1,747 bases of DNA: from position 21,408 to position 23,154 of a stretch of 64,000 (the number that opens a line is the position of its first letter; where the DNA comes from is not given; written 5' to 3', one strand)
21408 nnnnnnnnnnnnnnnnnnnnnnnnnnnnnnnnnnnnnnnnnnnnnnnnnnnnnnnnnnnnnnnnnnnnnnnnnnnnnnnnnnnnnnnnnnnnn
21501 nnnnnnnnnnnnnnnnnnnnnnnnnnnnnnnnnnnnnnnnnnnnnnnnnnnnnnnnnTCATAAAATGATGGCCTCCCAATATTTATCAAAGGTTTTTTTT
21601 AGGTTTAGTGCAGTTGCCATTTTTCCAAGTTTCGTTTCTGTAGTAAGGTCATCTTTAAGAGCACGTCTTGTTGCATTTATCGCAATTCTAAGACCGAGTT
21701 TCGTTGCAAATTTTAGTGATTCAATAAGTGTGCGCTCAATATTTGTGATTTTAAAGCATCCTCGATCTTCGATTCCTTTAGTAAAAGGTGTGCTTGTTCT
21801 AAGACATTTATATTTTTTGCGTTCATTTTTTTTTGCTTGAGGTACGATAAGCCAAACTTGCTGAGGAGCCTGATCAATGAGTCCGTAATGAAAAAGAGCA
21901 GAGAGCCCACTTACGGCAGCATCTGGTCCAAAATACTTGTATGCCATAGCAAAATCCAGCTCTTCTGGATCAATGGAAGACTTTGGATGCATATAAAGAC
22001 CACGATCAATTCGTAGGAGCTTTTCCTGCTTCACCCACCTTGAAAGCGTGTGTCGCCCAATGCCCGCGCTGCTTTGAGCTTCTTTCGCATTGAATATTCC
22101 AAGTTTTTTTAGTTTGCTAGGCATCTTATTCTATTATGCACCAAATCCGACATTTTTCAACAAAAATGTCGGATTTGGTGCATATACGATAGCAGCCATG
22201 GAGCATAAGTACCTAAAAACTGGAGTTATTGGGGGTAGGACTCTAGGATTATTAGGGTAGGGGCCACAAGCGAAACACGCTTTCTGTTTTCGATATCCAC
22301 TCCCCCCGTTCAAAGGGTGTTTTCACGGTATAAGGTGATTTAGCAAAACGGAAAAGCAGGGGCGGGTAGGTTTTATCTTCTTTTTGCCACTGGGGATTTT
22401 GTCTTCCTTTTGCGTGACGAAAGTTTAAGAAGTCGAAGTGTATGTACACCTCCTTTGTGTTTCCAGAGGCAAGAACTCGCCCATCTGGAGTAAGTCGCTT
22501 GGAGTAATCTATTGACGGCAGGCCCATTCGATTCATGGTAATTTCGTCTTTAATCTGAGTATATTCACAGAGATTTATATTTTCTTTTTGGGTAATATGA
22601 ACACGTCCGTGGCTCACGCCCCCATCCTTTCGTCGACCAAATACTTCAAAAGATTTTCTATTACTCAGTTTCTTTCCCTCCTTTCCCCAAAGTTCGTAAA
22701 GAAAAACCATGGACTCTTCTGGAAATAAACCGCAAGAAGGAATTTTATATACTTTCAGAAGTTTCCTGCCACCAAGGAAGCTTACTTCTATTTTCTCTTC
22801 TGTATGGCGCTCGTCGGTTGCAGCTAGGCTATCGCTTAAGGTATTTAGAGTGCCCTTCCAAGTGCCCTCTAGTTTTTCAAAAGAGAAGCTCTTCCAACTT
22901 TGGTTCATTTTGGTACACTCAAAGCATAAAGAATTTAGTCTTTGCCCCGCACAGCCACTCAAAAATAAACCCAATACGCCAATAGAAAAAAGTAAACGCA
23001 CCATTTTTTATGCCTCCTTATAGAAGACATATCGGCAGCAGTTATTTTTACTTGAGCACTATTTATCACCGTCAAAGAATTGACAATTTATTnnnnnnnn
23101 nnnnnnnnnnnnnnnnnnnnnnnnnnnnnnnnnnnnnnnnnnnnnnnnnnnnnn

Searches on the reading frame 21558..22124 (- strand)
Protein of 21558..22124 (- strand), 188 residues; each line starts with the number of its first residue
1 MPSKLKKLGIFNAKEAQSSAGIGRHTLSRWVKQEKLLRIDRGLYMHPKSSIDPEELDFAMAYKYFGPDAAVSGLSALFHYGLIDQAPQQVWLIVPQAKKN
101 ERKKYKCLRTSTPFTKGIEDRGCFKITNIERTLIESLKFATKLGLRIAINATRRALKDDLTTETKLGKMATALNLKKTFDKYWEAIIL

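Call 6: search_protein_families(library=pfam, proteins=[window:21558-22124:-], max_evalue=0.01)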
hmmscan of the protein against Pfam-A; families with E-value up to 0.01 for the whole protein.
window:21558-22124:- (188 aa): 2 families
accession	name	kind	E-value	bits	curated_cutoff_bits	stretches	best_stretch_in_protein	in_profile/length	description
PF13338.12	AbiEi_4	-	1.9e-08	34.7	25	1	7-45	10-47/49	Transcriptional regulator, AbiEi antitoxin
PF09407.15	AbiEi_1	-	0.0019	18.8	22.2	1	63-99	12-48/142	AbiEi antitoxin C-terminal domain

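Call 7: search_protein_families(library=ncbifam, proteins=[window:21558-22124:-], max_evalue=0.01)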
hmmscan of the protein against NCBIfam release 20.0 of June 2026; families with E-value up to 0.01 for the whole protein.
window:21558-22124:- (188 aa): 1 family
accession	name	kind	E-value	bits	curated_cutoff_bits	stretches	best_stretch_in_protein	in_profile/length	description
NF047376.1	TAA_AbiEi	equivalog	0.00044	20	150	1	24-100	39-116/172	type IV toxin-antitoxin system AbiEi family antitoxin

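Call 9: find_homologous_proteins(query=window:21558-22124:-, max_evalue=0.001)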
Query window:21558-22124:- (188 aa): 121 proteins with E <= 0.001 among 222 candidates; the best 120 are listed.
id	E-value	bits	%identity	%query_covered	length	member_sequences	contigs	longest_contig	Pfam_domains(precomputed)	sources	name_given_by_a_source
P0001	6.9e-120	415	100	100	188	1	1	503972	PF13338.13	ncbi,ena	-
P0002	1.8e-68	248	61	99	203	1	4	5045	PF13338.13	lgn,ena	-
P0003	3.2e-64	234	59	98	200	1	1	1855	PF13338.13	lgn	-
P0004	2.8e-63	231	58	98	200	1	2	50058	PF13338.13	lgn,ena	-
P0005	8.7e-63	229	57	97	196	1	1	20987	PF13338.13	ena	-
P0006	1.3e-62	229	58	98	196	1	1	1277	PF13338.13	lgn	-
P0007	1.8e-62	228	58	98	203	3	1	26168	PF13338.13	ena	-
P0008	2.1e-62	228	55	98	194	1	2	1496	-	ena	-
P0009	4.9e-62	227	56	98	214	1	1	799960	PF13338.13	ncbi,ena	-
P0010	1.1e-61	226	56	98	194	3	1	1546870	-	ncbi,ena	-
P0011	1.6e-61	225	56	98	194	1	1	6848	-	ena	-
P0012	1.7e-61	225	57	97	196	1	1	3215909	PF13338.13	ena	-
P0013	2.5e-61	225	55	98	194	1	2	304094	-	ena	-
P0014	3.0e-61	224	55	99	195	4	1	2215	PF13338.13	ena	-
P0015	3.5e-61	224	56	98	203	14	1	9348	-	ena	-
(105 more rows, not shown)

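Call 11: find_encoding_contigs(protein=P0001, flank=3000, max_places=3)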
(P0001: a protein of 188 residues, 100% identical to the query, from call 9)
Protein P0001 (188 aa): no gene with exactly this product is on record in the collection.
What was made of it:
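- Tried and rejected: An exact look-up of the window's AbiEi on public contigs found nothing on record (call 11).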

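Call 12: find_encoding_contigs(protein=P0002, flank=3000, max_places=4)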
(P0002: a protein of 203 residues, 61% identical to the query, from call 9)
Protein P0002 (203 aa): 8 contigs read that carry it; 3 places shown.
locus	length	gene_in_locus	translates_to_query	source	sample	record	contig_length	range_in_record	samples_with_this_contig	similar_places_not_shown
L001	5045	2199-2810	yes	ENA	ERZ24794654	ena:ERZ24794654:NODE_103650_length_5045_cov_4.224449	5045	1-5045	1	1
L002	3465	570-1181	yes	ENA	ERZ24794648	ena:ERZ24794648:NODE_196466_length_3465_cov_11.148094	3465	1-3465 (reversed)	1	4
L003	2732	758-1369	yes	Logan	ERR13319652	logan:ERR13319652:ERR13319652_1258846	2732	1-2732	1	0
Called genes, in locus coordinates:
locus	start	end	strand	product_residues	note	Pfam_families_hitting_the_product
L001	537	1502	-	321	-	PF02661:Fic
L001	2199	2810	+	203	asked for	PF13338:AbiEi_4 (weak)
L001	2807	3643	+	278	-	PF08843:AbiEii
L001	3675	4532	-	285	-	-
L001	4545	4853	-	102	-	-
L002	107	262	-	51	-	PF01381:HTH_3 (weak)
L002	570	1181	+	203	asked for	PF13338:AbiEi_4 (weak)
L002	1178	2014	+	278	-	PF08843:AbiEii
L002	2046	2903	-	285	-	-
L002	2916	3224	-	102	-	-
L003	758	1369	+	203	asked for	PF13338:AbiEi_4 (weak)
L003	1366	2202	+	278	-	PF08843:AbiEii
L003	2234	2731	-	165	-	?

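Call 13: find_encoding_contigs(protein=P0004, flank=3000, max_places=3)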
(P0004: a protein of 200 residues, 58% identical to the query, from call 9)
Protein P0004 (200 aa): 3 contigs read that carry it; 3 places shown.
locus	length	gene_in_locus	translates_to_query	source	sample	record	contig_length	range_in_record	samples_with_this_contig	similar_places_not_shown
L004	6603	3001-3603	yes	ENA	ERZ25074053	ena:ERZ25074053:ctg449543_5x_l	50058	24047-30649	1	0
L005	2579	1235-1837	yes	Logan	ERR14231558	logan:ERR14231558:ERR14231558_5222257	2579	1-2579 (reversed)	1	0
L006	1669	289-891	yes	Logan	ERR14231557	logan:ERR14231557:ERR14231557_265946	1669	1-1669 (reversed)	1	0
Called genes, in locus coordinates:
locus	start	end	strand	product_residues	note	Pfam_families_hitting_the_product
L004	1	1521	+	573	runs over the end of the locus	PF00149:Metallophos (weak), PF02872:5_nucleotid_C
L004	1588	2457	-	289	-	-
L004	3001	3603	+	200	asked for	PF13338:AbiEi_4 (weak)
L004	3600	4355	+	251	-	PF08843:AbiEii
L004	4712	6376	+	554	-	PF18158:AidB_N, PF02770:Acyl-CoA_dh_M, PF00441:Acyl-CoA_dh_1, PF08028:Acyl-CoA_dh_2 (weak), PF22924:ACOX_C_alpha1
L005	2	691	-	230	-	?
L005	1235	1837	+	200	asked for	PF13338:AbiEi_4 (weak)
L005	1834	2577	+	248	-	?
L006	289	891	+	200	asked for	PF13338:AbiEi_4 (weak)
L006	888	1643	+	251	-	PF08843:AbiEii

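Call 19: find_related_loci(query=A1, collection=genome_contigs, flank=2500)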
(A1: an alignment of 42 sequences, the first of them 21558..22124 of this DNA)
Query A1 (188 aa) in genome_contigs; peptide patterns used: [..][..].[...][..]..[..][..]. (x = any residue, [..] = any of these).
139 stretches matched a pattern; 129 encode a relative of the query (tblastn E <= 1e-3); the best 80 are kept; 80 distinct loci.
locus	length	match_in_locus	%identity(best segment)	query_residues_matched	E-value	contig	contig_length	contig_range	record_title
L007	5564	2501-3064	58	3-188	5e-72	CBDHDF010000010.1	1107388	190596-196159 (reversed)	MAG: Bdellovibrionales bacterium isolate 0a20605d-1f47-4a01-a9e2-0ce7fd87681e genome assembly, contig: contig_10, whole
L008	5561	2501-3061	56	3-187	1e-69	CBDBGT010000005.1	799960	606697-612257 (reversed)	MAG: Bdellovibrionales bacterium isolate 74ec522b-521c-4d75-94aa-07725e6c486e genome assembly, contig: contig_5, whole g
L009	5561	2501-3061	55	4-188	1e-68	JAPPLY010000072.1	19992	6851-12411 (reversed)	MAG: Bdellovibrionales bacterium isolate RHO3_bin_33 NODE_4287_length_19992_cov_14.511010, whole genome shotgun sequence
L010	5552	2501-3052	56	4-185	5e-67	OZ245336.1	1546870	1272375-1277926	MAG: Bdellovibrionales bacterium isolate b763dff2-9b9c-4fd6-a4c3-362557c5312a genome assembly, chromosome: 1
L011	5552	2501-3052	55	4-185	2e-66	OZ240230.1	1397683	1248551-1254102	MAG: Bdellovibrionales bacterium isolate 6d663a9e-0918-430b-aa06-578e47c45a83 genome assembly, chromosome: 1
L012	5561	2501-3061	54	4-188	7e-65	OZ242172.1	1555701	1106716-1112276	MAG: Bdellovibrionales bacterium isolate 4279971f-fc04-4b2c-a4cb-decded2a49d9 genome assembly, chromosome: 1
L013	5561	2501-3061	54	4-187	6e-65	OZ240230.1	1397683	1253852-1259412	MAG: Bdellovibrionales bacterium isolate 6d663a9e-0918-430b-aa06-578e47c45a83 genome assembly, chromosome: 1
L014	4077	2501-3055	53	5-187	4e-64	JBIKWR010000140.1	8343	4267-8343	MAG: Bacteriovoracaceae bacterium isolate ME2015-09-13_3300035666_group6_bin82 Rohwer_bin1123_scaffold_11580_c1, whole g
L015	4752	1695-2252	53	2-187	3e-63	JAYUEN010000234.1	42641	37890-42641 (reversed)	MAG: Bdellovibrionales bacterium isolate GFS_7509 GFS_7509_233, whole genome shotgun sequence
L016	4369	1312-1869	51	2-187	3e-63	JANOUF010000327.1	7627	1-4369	MAG: Bdellovibrionales bacterium isolate VAR_39_metabat_189 VAR_39_k141_680768, whole genome shotgun sequence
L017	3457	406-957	51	4-187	5e-63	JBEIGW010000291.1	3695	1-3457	MAG: Deltaproteobacteria bacterium isolate Sample-102-S76-bin-170 Sample_102_S76-bin_170-k141_542982, whole genome shotg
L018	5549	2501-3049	50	5-187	1e-60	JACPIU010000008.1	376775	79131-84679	MAG: Bdellovibrio sp. isolate NC_groundwater_449_Ag_S-0.1um_43_11 S35_SO-1_scaffold_142100, whole genome shotgun sequenc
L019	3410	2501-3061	51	1-187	5e-60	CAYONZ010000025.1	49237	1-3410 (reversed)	MAG TPA_asm: uncultured Bdellovibrionales bacterium isolate SRP278252_co1_713 genome assembly, contig: NODE_930_length_4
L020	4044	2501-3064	49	1-188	3e-58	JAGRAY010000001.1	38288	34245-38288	MAG: Bdellovibrionales bacterium isolate HKST-UBA30 NODE_1_length_38288_cov_4.092748, whole genome shotgun sequence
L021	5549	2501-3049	51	5-187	1e-57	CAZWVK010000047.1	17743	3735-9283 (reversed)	MAG TPA_asm: uncultured Pseudobdellovibrionaceae bacterium isolate SRP304446_co1_112 genome assembly, contig: NODE_2231_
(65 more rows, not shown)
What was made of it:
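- Tried and rejected: The best hit is 58% identical, and the hits are mostly Bdellovibrionota MAGs (call 19).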

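Call 32: search_solved_structures(query=A1, max_evalue=1, show_alignments=2)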
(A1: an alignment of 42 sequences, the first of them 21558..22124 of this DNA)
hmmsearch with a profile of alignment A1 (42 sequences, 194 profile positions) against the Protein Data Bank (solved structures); distinct sequences matched with E-value up to 1: 2.
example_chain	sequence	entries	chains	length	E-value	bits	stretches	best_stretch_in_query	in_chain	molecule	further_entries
9hlo_A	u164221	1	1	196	2.1e-05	27.4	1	12-193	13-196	Abortive infection protein AbiGI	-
6y8q_A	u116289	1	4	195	2.1e-05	27.3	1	12-193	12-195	Abortive phage infection protein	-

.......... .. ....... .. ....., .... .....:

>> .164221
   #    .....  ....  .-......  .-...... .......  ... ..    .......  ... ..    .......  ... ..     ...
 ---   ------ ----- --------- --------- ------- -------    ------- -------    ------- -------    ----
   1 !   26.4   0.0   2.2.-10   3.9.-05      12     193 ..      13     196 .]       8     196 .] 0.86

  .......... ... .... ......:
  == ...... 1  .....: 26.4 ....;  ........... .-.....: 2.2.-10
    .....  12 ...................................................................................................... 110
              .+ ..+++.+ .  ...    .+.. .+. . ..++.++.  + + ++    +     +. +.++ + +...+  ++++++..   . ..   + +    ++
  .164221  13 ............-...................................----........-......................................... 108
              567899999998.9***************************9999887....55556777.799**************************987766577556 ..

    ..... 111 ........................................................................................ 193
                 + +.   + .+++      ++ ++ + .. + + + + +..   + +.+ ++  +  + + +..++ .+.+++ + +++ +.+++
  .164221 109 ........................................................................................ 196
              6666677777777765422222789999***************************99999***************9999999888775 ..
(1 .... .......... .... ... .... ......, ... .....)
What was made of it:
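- On AbiE (AbiEi/AbiEii) toxin-antitoxin system and its IR1/IR2 operator: The family profile aligns positions 12-193 with residues 12-195 of 6y8q, E 2e-5 (call 32).
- A profile of the family aligns end to end with S. agalactiae AbiEi 6y8q, E 2e-5 (call 32).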

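Call 41: find_related_loci(query=window:21558-22124:-, collection=metagenome_contigs, flank=1500)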
Query window:21558-22124:- (188 aa) in metagenome_contigs; peptide patterns used: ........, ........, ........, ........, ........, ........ (x = any residue, [..] = any of these).
331 stretches matched a pattern; 2 encode a relative of the query (tblastn E <= 1e-3); 2 distinct loci.
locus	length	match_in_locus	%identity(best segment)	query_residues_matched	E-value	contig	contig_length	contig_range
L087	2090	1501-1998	38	21-186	9e-33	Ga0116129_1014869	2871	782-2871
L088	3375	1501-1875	27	24-144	1e-6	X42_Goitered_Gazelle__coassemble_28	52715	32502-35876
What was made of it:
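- Tried and rejected: No close relatives were available to look at recent arm-by-arm evolution or to check the toxin deletion (call 41).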

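Call 42: predict_structure(alignment_id=A1)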
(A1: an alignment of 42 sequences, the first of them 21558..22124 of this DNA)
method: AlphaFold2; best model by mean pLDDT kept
length: 188 residues; sequences in the alignment: 42
mean_pLDDT: 94.2   pTM: 0.86
mean pLDDT of the five models: 94.2, 93.9, 93.9, 93.1, 92.6
residues with pLDDT >= 90: 165; 70-90: 21; 50-70: 2; < 50: 0
segments of 3 or more residues with pLDDT < 50: none
pLDDT, mean of each block of 10 residues (from residue 1): 82 94 95 95 92 93 93 98 96 89 91 95 96 98 97 98 98 98 92
secondary structure, 60 per line:
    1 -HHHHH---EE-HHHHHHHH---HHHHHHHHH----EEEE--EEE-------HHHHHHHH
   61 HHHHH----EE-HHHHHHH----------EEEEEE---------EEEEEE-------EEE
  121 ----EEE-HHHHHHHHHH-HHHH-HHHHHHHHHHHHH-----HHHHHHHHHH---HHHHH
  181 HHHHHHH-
elements in order: H2-6 H13-20 H24-32 E37-40 E43-45 H53-65 H73-79 E90-95 E105-110 E118-120 E125-127 H129-138 H140-143 H145-157 H163-172 H176-187
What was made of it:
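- On AbiE (AbiEi/AbiEii) toxin-antitoxin system and its IR1/IR2 operator: The AF2 model shows H13-20, H24-32 and a beta-hairpin wing at 37-45 (call 42).
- The AF2 model has pLDDT 94 (call 42). These are the first residues of the predicted recognition helix, H24-32 (call 42).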

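Call 44: list_cluster_members(proteins=[P0001])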
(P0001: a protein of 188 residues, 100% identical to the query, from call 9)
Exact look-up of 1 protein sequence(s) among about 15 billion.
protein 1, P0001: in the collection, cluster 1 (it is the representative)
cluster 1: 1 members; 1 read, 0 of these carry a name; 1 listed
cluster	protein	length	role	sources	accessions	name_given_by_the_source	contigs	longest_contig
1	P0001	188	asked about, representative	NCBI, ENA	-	-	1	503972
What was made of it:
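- Tried and rejected: Its protein cluster has one unnamed member (call 44), so the source organism could not be named.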

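Call 45: fold_search(model_id=the predicted structure, library=pdb)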
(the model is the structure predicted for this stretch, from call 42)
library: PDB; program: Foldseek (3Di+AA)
matches with E <= 10: 267; with E <= 0.001: 3
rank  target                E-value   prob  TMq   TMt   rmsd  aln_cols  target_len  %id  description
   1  6y8q_A                1.8e-09  1.00  0.66  0.64   4.7       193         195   18  AbiEi antitoxin from Streptococcus agalactiae (released 2020-12-16)
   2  6y8q_D                5.1e-09  1.00  0.60  0.61   5.2       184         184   18  AbiEi antitoxin from Streptococcus agalactiae (released 2020-12-16)
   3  1zel_A                1.1e-04  1.00  0.61  0.43   5.7       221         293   13  Crystal structure of RV2827C protein from Mycobacterium tuberculosis (released 2006-05-02)
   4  4o8s                  2.8e-02  0.77  0.34  0.29  12.0       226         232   12  Crystal structure of JHP933 from Helicobacter pylori (released 2014-09-10)
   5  4ok0_B                2.8e-02  0.66  0.31  0.27  12.4       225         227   12  Crystal structure of putative nucleotidyltransferase from H. pylori (released 2014-04-09)
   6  4ok0_A                4.7e-02  0.63  0.32  0.28  12.1       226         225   12  Crystal structure of putative nucleotidyltransferase from H. pylori (released 2014-04-09)
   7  8b9x_B                1.9e-01  0.11  0.20  0.16  13.0       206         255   13  Chimeric protein of human UFM1 E3 ligase, UFL1, and DDRGK1 (released 2023-10-25)
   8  5kqj_MODEL_1_A        2.5e-01  0.47  0.39  0.39   6.8       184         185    9  Solution Structure of Antibiotic-Resistance Factor ANT(2'')-Ia Reveals Substrate-Regulated Conformation Dynami (released 2017-07-12)
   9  8b9x_A                2.7e-01  0.09  0.20  0.16  13.0       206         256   13  Chimeric protein of human UFM1 E3 ligase, UFL1, and DDRGK1 (released 2023-10-25)
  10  9er2_Q                5.1e-01  0.23  0.19  0.16  12.1        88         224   18  PolII-TCR-STK19 structure. (released 2024-12-04)
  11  5zuz_MODEL_1_A        5.4e-01  0.18  0.17  0.27   8.2        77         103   16  Solution Structure of the DNA-Binding Domain of Rok (released 2018-10-17)
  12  9bz0_f                6.1e-01  0.18  0.18  0.15  11.1        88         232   15  Structure of an STK19-containing TC-NER complex (released 2024-12-25)
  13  4zu9                  6.1e-01  0.08  0.22  0.09  12.8       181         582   13  Crystal structure of bacterial selenocysteine-specific elongation factor EF-Sec (released 2015-09-23)
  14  3b73_B                6.6e-01  0.69  0.22  0.41   2.6        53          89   17  Crystal structure of the PhiH1 repressor-like protein from Haloarcula marismortui (released 2007-11-13)
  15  3pqj_A                6.6e-01  0.23  0.20  0.34   9.7        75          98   20  Crystal Structure of the transcriptional repressor BigR from Xylella fastidiosa (released 2011-06-01)
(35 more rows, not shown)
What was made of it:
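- On AbiE (AbiEi/AbiEii) toxin-antitoxin system and its IR1/IR2 operator: Foldseek gives 6y8q E 1.8e-9, TM 0.66, and 1zel E 1.1e-4 (call 45).
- Closest known: PabiE operator. Same: The regulator has the same two-domain fold and nearly the same length (195 against 188 aa; calls 32, 45).
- Closest known: Prv2827c operator. Same: Rv2827c is the third-ranked fold match (1zel, call 45).
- Its top PDB hits are 6y8q (E 1.8e-9, TM 0.66) and Rv2827c 1zel (call 45).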

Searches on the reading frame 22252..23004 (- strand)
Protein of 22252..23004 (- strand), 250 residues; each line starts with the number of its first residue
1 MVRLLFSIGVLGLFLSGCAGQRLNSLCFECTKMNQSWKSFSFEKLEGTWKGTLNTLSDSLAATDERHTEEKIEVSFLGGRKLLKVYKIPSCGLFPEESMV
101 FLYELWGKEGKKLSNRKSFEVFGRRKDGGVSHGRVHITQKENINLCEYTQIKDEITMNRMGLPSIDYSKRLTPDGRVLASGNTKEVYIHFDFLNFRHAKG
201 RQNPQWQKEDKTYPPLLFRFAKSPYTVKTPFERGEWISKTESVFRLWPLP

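Call 6: search_protein_families(library=pfam, proteins=[window:22252-23004:-], max_evalue=0.01)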
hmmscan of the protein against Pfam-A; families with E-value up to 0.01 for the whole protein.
window:22252-23004:- (250 aa): 0 families

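Call 7: search_protein_families(library=ncbifam, proteins=[window:22252-23004:-], max_evalue=0.01)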
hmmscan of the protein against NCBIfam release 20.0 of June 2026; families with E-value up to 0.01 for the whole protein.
window:22252-23004:- (250 aa): 0 families
